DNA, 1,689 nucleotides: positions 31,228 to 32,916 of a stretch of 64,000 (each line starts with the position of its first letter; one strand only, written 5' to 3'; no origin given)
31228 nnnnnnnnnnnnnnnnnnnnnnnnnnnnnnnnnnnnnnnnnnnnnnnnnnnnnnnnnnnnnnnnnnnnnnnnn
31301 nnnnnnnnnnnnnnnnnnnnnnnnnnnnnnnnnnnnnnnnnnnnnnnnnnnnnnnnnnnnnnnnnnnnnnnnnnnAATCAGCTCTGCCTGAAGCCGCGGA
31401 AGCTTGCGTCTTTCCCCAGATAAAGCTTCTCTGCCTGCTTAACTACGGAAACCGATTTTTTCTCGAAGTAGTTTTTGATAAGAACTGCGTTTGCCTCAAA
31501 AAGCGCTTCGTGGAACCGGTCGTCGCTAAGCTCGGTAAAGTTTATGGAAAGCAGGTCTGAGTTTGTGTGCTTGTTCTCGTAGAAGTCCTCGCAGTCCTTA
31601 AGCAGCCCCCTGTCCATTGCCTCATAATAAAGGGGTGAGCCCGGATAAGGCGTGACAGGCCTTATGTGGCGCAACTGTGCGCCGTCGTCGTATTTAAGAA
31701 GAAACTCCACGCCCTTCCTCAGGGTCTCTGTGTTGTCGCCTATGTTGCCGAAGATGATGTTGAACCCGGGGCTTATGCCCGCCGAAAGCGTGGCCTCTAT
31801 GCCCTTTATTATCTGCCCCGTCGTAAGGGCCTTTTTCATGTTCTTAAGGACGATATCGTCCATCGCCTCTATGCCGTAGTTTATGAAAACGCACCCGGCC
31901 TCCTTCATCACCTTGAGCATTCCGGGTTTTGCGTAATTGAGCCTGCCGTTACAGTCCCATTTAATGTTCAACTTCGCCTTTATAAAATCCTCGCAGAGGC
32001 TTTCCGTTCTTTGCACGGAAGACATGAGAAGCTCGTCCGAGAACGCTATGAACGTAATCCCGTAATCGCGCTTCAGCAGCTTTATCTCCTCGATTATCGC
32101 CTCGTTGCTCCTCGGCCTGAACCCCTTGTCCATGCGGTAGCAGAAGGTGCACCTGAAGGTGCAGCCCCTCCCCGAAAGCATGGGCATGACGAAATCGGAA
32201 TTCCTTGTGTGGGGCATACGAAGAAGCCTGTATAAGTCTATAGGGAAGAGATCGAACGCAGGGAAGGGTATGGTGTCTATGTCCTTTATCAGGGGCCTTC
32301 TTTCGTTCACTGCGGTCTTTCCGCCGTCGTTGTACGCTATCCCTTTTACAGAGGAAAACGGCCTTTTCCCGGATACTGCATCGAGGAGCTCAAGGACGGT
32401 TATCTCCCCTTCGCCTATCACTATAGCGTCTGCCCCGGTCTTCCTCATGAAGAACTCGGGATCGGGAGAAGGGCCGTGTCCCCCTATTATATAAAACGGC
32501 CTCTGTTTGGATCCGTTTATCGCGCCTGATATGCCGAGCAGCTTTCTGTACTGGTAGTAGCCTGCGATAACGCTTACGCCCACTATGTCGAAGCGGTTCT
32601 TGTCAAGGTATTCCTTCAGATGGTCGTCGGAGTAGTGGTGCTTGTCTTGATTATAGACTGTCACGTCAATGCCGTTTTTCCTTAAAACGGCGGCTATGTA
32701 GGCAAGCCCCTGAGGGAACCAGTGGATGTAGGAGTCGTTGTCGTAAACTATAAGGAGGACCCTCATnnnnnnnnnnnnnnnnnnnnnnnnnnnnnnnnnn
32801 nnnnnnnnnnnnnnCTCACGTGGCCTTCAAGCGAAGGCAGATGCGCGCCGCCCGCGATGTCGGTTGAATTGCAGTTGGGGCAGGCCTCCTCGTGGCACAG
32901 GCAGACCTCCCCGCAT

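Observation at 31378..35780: Second B12 radical SAM + coupled Zn-ribbon mini-protein + WbuX/HisH/HisF-like acetamidino trio at the tail of the leg operon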

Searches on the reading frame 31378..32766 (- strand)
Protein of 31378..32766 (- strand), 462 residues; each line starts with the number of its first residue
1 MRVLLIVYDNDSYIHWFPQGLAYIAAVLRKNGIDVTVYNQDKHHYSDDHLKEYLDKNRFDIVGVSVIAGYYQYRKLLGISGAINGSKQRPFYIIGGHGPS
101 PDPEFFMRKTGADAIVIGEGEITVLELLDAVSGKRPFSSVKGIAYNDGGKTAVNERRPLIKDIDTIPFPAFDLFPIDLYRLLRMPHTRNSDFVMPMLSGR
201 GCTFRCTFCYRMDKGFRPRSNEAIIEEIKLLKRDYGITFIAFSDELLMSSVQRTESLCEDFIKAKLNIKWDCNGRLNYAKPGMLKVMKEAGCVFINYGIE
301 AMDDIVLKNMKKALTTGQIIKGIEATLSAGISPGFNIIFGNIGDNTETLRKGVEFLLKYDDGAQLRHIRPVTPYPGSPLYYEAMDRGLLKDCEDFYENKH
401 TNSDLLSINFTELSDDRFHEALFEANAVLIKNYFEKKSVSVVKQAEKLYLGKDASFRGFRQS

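Call 5: search_protein_families(library=pfam, proteins=[window:31378-32766:-], max_evalue=0.01)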
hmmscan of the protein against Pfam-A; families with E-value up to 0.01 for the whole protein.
window:31378-32766:- (462 aa): 2 families
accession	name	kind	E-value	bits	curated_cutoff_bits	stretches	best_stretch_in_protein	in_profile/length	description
PF04055.27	Radical_SAM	-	4.9e-21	76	29.5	1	198-355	3-165/166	Radical SAM superfamily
PF02310.24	B12-binding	-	1.6e-17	63.9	32.1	1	16-127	12-120/121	B12 binding domain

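Call 6: search_protein_families(library=ncbifam, proteins=[window:31378-32766:-], max_evalue=0.01)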
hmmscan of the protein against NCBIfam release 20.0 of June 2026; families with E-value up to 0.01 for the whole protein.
window:31378-32766:- (462 aa): 24 families
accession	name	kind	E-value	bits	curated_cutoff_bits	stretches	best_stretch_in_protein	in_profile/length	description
TIGR02026.1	BchE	equivalog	1.2e-36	126.6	481.35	1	15-395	19-399/497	magnesium-protoporphyrin IX monomethyl ester anaerobic oxidative cyclase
TIGR03471.1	HpnJ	equivalog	3.2e-36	125.2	577.6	1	100-439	108-439/472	hopanoid biosynthesis associated radical SAM protein HpnJ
TIGR04072.2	rSAM_ladder_B12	equivalog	2.6e-34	118.6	360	2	193-405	180-394/443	lipid biosynthesis B12-binding/radical SAM protein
TIGR04479.1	bcpD_PhpK_rSAM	subfamily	7.2e-29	100.5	600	1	19-357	73-407/504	PhpK family radical SAM P-methyltransferase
NF038361.1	rSAM_Sden_1168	equivalog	4e-28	98.3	575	1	18-387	85-477/560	Sden_1168 family B12-binding radical SAM P-methyltransferase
NF050148.1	rSAM_ApyD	equivalog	4.8e-27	94.6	750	1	20-385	27-395/645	RiPP biosynthesis radical SAM protein ApyD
TIGR03975.1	rSAM_ocin_1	subfamily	1.1e-24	86.9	281.85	1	112-356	182-427/606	RiPP maturation radical SAM C-methyltransferase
TIGR04385.1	B12_rSAM_cofa1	equivalog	1.6e-24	87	450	1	17-356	19-361/438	B12 lower ligand biosynthesis radical SAM protein BzaD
TIGR04295.1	B12_rSAM_oligo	hypoth_equivalog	1.4e-23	83.3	400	1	17-383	24-384/422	TIGR04295 family B12-binding domain-containing radical SAM protein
TIGR04367.1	HpnR_B12_rSAM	equivalog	5.9e-22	77.8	650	1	12-442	16-425/490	hopanoid C-3 methylase HpnR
TIGR04014.1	B12_SAM_MJ_0865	equivalog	8.8e-22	77.5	360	1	78-426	56-396/434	methyl-coenzyme M reductase glutamine C-methyltransferase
NF033070.1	rSAM_AprD4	equivalog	2.7e-21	76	500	1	106-397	120-404/456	AprD4 family radical SAM diol-dehydratase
TIGR04013.1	B12_SAM_MJ_1487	hypoth_equivalog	4.4e-20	71.9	251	2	43-233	28-194/382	TIGR04013 family B12-binding domain/radical SAM domain-containing protein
NF033712.0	B12_rSAM_KedN5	subfamily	5.6e-15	54.6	700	1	28-233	27-238/624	KedN5 family methylcobalamin-dependent radical SAM C-methyltransferase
NF040542.1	rSAM_RCCLKC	equivalog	5.3e-10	39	450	1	109-404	97-399/423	arsinothricin biosynthesis radical SAM protein ArsL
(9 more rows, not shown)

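Call 9: find_homologous_proteins(query=window:31378-32766:-, max_evalue=1e-20)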
Query window:31378-32766:- (462 aa): 4728 proteins with E <= 1e-20 among 8000 candidates; the best 120 are listed.
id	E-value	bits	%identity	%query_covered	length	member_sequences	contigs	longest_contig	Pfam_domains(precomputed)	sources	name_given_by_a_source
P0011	0.0e+0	1065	100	100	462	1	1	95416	PF04055.28,PF02310.25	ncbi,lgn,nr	ncbi:MAG: radical SAM protein [Thermodesulfovibrionales bacterium]|nr:radical SAM protein [Thermodes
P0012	2.1e-251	853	79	100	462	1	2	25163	PF04055.28,PF02310.25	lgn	-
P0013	3.4e-250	849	76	100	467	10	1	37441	PF04055.28,PF02310.25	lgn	-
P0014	4.2e-250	848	77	100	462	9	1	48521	PF04055.28,PF02310.25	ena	-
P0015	1.1e-249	847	77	100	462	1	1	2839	PF04055.28,PF02310.25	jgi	-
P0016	1.2e-249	847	77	100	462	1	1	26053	PF04055.28,PF02310.25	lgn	-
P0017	1.4e-249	847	77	100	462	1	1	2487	PF04055.28,PF02310.25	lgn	-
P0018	2.4e-249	846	76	100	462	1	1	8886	PF04055.28,PF02310.25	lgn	-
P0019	2.5e-249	846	77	100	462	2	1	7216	PF04055.28,PF02310.25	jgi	jgi:radical SAM superfamily enzyme YgiQ (UPF0313 family)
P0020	9.7e-249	844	77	100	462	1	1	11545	PF04055.28,PF02310.25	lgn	-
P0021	9.9e-249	844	77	100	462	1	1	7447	PF04055.28,PF02310.25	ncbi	-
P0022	1.3e-248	844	76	100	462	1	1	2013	PF04055.28,PF02310.25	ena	-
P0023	3.4e-248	842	76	100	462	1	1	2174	PF04055.28,PF02310.25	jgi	-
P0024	4.0e-248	842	76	100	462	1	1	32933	PF04055.28,PF02310.25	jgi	-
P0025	1.4e-247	840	76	100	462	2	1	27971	PF04055.28,PF02310.25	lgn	-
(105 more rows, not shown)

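Call 10: find_related_loci(query=window:31378-32766:-, collection=genome_contigs, flank=10000)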
Query window:31378-32766:- (462 aa) in genome_contigs; peptide patterns used: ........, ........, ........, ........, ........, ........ (x = any residue, [..] = any of these).
140 stretches matched a pattern; 111 encode a relative of the query (tblastn E <= 1e-3); the best 80 are kept; 80 distinct loci.
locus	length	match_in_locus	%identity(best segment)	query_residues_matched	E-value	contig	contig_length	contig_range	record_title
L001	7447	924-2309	77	1-462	0e+0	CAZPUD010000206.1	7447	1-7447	MAG TPA_asm: uncultured candidatus Brocadiaceae bacterium isolate SRP093185_co1_14 genome assembly, contig: NODE_7458_le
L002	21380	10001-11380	75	1-460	0e+0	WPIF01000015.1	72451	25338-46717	MAG: Nitrospirae bacterium isolate X2_MetaBAT.7 scaffold_128, whole genome shotgun sequence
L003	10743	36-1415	74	1-460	0e+0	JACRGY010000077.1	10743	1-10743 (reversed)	MAG: Nitrospirae bacterium isolate NC_groundwater_1763_Pr3_B-0.1um_44_11 SR-2_scaffold_141_1548224, whole genome shotgun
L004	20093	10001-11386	74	1-462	0e+0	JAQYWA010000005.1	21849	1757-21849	MAG: Desulfuromonas sp. isolate Pyr_d60_bin28 Pyr_d60_bin.28.orig_d60_contig-145_1583, whole genome shotgun sequence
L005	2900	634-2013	74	1-460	0e+0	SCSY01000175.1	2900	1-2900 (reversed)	MAG: Nitrospirae bacterium isolate FW300_bin.22 FW300_bin.22-95757, whole genome shotgun sequence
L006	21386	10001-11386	75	1-462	0e+0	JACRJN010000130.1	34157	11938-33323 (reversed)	MAG: Candidatus Schekmanbacteria bacterium isolate NC_groundwater_1830_Pr3_B-0.1um_47_19 SR-2_scaffold_141_2615899, whol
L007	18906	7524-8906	75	1-461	0e+0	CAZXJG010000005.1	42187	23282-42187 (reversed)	MAG TPA_asm: uncultured Melioribacteraceae bacterium isolate binchicken_co159_36 genome assembly, contig: NODE_234_lengt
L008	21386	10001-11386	74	1-462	0e+0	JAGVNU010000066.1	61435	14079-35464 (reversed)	MAG: Thermodesulfovibrionia bacterium isolate DeMMO3_26 c_000000017436, whole genome shotgun sequence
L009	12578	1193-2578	74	1-462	0e+0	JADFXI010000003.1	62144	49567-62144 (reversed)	MAG: Nitrospirae bacterium isolate nDJH13bin21 nDJH13_bin21_NODE_3_length_62144_cov_3.828402, whole genome shotgun seque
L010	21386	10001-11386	73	1-462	0e+0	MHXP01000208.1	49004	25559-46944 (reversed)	MAG: Planctomycetes bacterium GWA2_39_15 gwa2_scaffold_757, whole genome shotgun sequence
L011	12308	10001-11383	74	1-461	0e+0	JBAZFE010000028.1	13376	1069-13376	MAG: Candidatus Omnitrophota bacterium isolate SO_2017_LW3_142 NODE_13532_length_13376_cov_1.760510_LW162_2017, whole ge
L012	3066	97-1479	74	1-461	0e+0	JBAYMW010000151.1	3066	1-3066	MAG: Candidatus Omnitrophota bacterium isolate SO_2016_LW1_5 scaffold65694_LW64-88_2016, whole genome shotgun sequence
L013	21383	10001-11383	72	2-462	0e+0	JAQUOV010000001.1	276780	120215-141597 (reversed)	MAG: Candidatus Omnitrophota bacterium isolate STD1_209 NODE_67_length_276780_cov_9.786581_Sandtown_D1, whole genome sho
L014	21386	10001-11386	74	1-462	0e+0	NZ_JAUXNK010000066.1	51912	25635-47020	MAG: Methanolobus sp. isolate C1_concoct.bin.76 C1_k141_192797, whole genome shotgun sequence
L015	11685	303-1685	74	1-461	0e+0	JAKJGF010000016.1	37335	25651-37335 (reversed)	MAG: Bacillota bacterium isolate UR.bin48 UR_contig_2358, whole genome shotgun sequence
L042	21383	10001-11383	70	1-462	0e+0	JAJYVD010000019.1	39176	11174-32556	MAG: Nitrospirae bacterium isolate FK1.bin72 NODE_908_length_39176_cov_15.968885, whole genome shotgun sequence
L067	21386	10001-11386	64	1-462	0e+0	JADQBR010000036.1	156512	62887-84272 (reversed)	MAG: Bacillota bacterium isolate Soudan_17 NODE_70_length_156512_cov_14.458906, whole genome shotgun sequence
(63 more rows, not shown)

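Call 32: search_solved_structures(query=window:31378-32766:-, max_evalue=0.00001)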
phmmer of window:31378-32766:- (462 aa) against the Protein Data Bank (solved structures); distinct sequences matched with E-value up to 0.00001: 3.
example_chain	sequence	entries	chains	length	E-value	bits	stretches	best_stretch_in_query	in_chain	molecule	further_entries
6fd2_B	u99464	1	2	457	2.5e-17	66.1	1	155-414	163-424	Putative apramycin biosynthetic oxidoreductase 4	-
9ccb_A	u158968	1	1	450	1.5e-11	47.1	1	80-356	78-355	Radical SAM core domain-containing protein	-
5ul2_A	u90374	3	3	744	6.9e-09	38.3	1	50-401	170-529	OxsB protein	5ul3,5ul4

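Call 47: search_protein_families(library=pfam, proteins=[L001:2341-4239:+, L067:5378-7432:+, L042:3691-4815:+], max_evalue=0.001)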
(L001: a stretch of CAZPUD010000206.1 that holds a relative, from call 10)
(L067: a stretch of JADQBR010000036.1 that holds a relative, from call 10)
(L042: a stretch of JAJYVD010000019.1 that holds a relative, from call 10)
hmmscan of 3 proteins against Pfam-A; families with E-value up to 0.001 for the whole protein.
L001:2341-4239:+ (633 aa): 0 families

L067:5378-7432:+ (685 aa): 2 families
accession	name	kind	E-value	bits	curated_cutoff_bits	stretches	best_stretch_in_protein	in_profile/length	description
PF01973.23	MptE-like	-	4.8e-34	118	34.6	1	254-428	2-170/171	6-hydroxymethylpterin diphosphokinase MptE-like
PF20157.4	Maf_flag10_N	-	6.4e-08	32.8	23.5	1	113-167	96-152/228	Glycosyltransferase Maf N-terminal domain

L042:3691-4815:+ (375 aa): 2 families
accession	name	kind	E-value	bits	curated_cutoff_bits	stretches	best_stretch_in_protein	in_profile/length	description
PF04055.27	Radical_SAM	-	1.6e-13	51.6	29.5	1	57-187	1-139/166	Radical SAM superfamily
PF13186.11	SPASM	-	2.2e-08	34.7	21.5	1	294-350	8-64/67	Iron-sulfur cluster-binding domain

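Call 50: predict_structure(alignment_id=A2)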
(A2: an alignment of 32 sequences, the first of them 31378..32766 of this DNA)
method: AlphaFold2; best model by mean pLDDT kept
length: 462 residues; sequences in the alignment: 32
mean_pLDDT: 88.9   pTM: 0.88
mean pLDDT of the five models: 88.9, 88.7, 87.8, 87.1, 86.1
residues with pLDDT >= 90: 287; 70-90: 149; 50-70: 24; < 50: 2
segments of 3 or more residues with pLDDT < 50: none
pLDDT, mean of each block of 10 residues (from residue 1): 88 64 95 94 84 96 78 83 95 79 87 91 96 95 91 92 93 84 85 91 77 76 97 95 84 94 97 89 96 89 93 90 94 90 94 94 87 85 93 86 78 94 95 92 92 83 55
secondary structure, 60 per line:
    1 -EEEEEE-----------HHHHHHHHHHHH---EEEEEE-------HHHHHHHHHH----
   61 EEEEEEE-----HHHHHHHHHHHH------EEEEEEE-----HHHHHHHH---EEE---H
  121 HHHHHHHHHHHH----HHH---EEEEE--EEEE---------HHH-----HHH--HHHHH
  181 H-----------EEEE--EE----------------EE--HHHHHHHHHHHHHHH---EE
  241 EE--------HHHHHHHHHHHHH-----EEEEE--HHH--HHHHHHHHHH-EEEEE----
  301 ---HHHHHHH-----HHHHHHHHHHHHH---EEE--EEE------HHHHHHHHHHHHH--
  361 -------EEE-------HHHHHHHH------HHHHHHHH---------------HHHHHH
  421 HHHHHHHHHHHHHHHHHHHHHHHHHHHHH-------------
elements in order: E2-7 H19-30 E34-39 H47-56 E61-67 H73-84 E91-97 H103-110 E114-116 H120-132 E143-147 E150-153 H176-181 E193-196 H221-235 E239-242 H251-263 E269-273 H281-290 E292-296 H304-310 H316-328 E332-334 E337-339 H346-358 E368-370 H378-385 H392-399 H415-449

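Call 53: fold_search(model_id=the predicted structure, library=pdb)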
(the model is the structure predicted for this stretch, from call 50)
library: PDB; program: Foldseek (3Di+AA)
matches with E <= 10: 1698; with E <= 0.001: 126
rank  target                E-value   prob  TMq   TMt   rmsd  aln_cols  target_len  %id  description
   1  6fd2_A                2.6e-21  1.00  0.73  0.74   3.8       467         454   19  Radical SAM 1,2-diol dehydratase AprD4 in complex with its substrate paromamine (released 2018-01-17)
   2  6wte_A                3.8e-21  1.00  0.74  0.61   7.9       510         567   18  Structure of radical S-adenosylmethionine methyltransferase, TsrM, from Kitasatospora setae with cobalamin and [4Fe-4S (released 2020-12-23)
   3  9ccb                  1.2e-20  1.00  0.63  0.69   7.6       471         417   20  X-ray crystal structure of methyl-coenzyme M reductase glutamine methylase (MgmA) from Methanothermobacter marburgensis  (released 2025-01-01)
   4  6wte_B                1.3e-20  1.00  0.74  0.65   5.2       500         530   18  Structure of radical S-adenosylmethionine methyltransferase, TsrM, from Kitasatospora setae with cobalamin and [4Fe-4S (released 2020-12-23)
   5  6fd2_B                2.5e-20  1.00  0.75  0.76   3.5       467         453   20  Radical SAM 1,2-diol dehydratase AprD4 in complex with its substrate paromamine (released 2018-01-17)
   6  6wtf_A                3.6e-20  1.00  0.71  0.61   4.1       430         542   18  Structure of radical S-adenosylmethionine methyltransferase, TsrM, from Kitasatospora setae with tryptophan substrate  (released 2020-12-23)
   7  5ul2                  5.7e-20  1.00  0.71  0.46   5.4       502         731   20  Structure of Apo, SeMet-labeled Cobalamin-dependent S-adenosylmethionine radical enzyme OxsB (released 2017-04-19)
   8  6wtf_B                1.7e-19  1.00  0.76  0.66   5.0       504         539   18  Structure of radical S-adenosylmethionine methyltransferase, TsrM, from Kitasatospora setae with tryptophan substrate  (released 2020-12-23)
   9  5ul4                  8.4e-19  1.00  0.65  0.42   9.9       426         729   20  Structure of Cobalamin-dependent S-adenosylmethionine radical enzyme OxsB with aqua-cobalamin and S-adenosylmethionine b (released 2017-04-19)
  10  5ul3                  9.5e-19  1.00  0.65  0.43   9.7       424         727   21  Structure of Cobalamin-dependent S-adenosylmethionine radical enzyme OxsB with aqua-cobalamin bound (released 2017-04-19)
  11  9n1b                  5.6e-18  1.00  0.62  0.47   4.4       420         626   17  Crystal structure of CysS from Corallococcus sp. CA054B with 5'-deoxyadenosine, methionine, and pantetheinylated 3-metho (released 2026-01-28)
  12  9n1d                  6.3e-18  1.00  0.63  0.48   4.3       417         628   16  Crystal structure of CysS from Corallococcus sp. CA054B with 5'-deoxyadenosine and methionine bound (released 2026-01-28)
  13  9n1c                  1.8e-17  1.00  0.62  0.47   4.5       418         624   16  Crystal structure of CysS from Corallococcus sp. CA054B with 5'-deoxyadenosine, methionine, and pantetheinylated 3-ethox (released 2026-01-28)
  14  7kdy_A                3.3e-16  1.00  0.65  0.47   4.3       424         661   18  Crystal structure of Streptomyces tokunonesis TokK with hydroxycobalamin, 5'-deoxyadenosine, methionine, and (2R)-pant (released 2022-01-12)
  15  7kdy_B                4.9e-16  1.00  0.65  0.46   4.3       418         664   18  Crystal structure of Streptomyces tokunonesis TokK with hydroxycobalamin, 5'-deoxyadenosine, methionine, and (2R)-pant (released 2022-01-12)
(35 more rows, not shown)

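Call 54: search_dna_similar(query=window:31378-32766:-, collection=plasmids, mode=protein, max_evalue=1e-30, max_rows=15)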
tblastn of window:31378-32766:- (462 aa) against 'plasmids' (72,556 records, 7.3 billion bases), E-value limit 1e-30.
Records with a match: 7; places in all: 7; records where one place covers at least 80% of the query: 5.
Best place of each record, by identity: <60% 7.
By first word of the organism name: Azospirillum 2; Streptantibioticus 2; Solidesulfovibrio 1; Rhizobium 1; Clostridium 1.
By predicted mobility (MOB-suite, as given by PLSDB): non-mobilizable 4; mobilizable 2; conjugative 1.
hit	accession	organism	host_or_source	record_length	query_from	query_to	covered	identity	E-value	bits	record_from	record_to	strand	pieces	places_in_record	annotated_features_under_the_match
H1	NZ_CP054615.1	Azospirillum oryzae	cell culture,soil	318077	1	414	90%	30.5%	4e-41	164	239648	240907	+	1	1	radical SAM protein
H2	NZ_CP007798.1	Azospirillum argentinense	Triticum aestivum L.,Root,wheat ...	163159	1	448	97%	27.5%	2e-41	165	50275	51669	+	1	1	cobalamin-dependent protein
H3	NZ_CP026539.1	Solidesulfovibrio carbinolicus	-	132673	2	391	84%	29.2%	1e-34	145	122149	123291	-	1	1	cobalamin-dependent protein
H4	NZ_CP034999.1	Rhizobium acidisoli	Phaseolus vulgaris,root nodule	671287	18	431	90%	26.9%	2e-38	155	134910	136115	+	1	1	radical SAM protein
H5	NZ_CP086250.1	Clostridium estertheticum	single colony,beef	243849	18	388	80%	26.6%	5e-32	137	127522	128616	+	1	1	radical SAM protein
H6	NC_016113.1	Streptantibioticus cattleyicolor NRRL 8057 = DSM 46488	-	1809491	1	356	77%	26.8%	2e-31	135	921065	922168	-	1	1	none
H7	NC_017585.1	Streptantibioticus cattleyicolor NRRL 8057 = DSM 46488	-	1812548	1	356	77%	26.8%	2e-31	135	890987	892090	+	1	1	none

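Call 55: search_dna_similar(query=window:31378-32766:-, collection=phages, mode=protein, max_evalue=1e-20, max_rows=15)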
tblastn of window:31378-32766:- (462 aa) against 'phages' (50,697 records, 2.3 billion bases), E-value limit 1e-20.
No match.

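Call 56: get_annotated_region(hit=H2, flank=9000)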
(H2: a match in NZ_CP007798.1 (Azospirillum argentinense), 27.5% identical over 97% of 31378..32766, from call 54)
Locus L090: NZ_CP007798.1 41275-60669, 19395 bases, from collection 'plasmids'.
description: Azospirillum argentinense strain Az39 plasmid AbAZ39_p5, complete sequence
organism: Azospirillum argentinense (NCBI taxid 2970906)
taxonomy: Bacteria; Pseudomonadota; Alphaproteobacteria; Rhodospirillales; Azospirillaceae; Azospirillum; Azospirillum argentinense
host: -; source: Triticum aestivum L.,Root,wheat rhizosphere; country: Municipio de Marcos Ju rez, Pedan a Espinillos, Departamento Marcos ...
typing (MOB-suite, as given by PLSDB): non-mobilizable; replicon rep_cluster_1806,rep_cluster_771
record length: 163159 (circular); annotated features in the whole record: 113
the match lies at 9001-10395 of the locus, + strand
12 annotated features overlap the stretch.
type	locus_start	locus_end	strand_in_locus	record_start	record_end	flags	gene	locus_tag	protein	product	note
CDS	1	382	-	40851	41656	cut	-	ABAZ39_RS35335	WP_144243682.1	IS5 family transposase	-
CDS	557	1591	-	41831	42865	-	-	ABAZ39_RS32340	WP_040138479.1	IS110 family transposase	-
CDS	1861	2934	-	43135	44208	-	-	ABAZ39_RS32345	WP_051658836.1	kinase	-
CDS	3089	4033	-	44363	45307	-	-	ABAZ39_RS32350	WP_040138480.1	NAD(P)-dependent oxidoreductase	-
CDS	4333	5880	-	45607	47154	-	-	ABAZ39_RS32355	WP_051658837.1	B12-binding domain-containing radical SAM protein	-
CDS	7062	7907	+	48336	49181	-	-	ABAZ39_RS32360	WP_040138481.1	transketolase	-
CDS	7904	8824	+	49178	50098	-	-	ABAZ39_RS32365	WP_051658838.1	transketolase C-terminal domain-containing protein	-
CDS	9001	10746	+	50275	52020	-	-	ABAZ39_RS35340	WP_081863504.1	cobalamin-dependent protein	-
CDS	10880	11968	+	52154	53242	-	-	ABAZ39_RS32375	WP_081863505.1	class I SAM-dependent methyltransferase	-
CDS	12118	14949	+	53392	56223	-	-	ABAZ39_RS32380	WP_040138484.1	hypothetical protein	-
CDS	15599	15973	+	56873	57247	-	-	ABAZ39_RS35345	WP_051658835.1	transposase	-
CDS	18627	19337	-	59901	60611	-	-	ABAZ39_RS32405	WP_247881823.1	nucleotidyltransferase family protein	-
